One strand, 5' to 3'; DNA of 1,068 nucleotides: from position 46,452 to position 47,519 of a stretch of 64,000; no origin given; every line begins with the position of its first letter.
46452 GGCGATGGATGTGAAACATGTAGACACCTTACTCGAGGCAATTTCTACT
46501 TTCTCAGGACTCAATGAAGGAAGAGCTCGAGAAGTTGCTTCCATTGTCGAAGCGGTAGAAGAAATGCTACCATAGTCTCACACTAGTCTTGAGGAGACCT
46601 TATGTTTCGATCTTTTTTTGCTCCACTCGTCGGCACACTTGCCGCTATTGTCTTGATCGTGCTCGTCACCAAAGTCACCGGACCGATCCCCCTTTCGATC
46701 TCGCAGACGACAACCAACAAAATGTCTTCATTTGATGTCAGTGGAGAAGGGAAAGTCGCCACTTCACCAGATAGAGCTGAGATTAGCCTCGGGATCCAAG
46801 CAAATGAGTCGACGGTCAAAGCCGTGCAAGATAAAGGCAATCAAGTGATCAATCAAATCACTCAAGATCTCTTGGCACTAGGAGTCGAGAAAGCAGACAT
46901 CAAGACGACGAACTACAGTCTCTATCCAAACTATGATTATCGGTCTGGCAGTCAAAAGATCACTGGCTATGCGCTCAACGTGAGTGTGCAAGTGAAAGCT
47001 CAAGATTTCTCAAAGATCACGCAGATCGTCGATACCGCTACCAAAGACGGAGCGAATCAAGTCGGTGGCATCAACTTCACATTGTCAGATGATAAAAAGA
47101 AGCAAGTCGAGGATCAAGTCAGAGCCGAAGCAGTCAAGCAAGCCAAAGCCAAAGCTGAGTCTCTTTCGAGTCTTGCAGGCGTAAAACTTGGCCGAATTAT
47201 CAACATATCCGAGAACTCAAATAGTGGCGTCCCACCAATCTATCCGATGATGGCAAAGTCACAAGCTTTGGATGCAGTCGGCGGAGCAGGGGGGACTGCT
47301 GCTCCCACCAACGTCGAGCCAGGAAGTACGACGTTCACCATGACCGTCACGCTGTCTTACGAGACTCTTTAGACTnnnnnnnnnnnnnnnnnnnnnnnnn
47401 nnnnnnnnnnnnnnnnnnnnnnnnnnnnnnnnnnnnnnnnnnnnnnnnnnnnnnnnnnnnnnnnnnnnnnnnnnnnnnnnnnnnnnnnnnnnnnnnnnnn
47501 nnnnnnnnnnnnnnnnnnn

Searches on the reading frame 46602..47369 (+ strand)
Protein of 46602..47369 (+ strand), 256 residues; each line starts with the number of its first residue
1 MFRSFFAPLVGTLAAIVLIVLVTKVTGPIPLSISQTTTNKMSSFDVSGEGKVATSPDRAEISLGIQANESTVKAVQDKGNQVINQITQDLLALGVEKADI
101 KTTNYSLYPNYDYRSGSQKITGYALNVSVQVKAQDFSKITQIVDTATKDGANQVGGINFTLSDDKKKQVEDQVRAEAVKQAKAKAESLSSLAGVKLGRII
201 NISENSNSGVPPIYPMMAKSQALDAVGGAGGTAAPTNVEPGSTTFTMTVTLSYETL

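Call 49: search_protein_families(library=pfam, proteins=[window:46602-47369:+], max_evalue=0.1)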
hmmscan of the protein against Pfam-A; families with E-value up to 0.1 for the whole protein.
window:46602-47369:+ (256 aa): 4 families
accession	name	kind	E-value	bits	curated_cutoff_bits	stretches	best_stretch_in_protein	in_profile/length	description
PF04402.19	SIMPL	-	1.3e-53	182.8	25.2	1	45-253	2-205/205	Protein of unknown function (DUF541)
PF20602.3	pAdhesive_8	-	0.02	15.1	27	1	126-184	22-79/140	Putative adhesive domain (group 8)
PF16424.10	DUF5021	-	0.022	15.4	25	1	70-155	63-147/157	Domain of unknown function (DUF5021)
PF18146.6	CinA_KH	-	0.054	14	27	0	48-90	25-67/73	Damage-inducible protein CinA KH domain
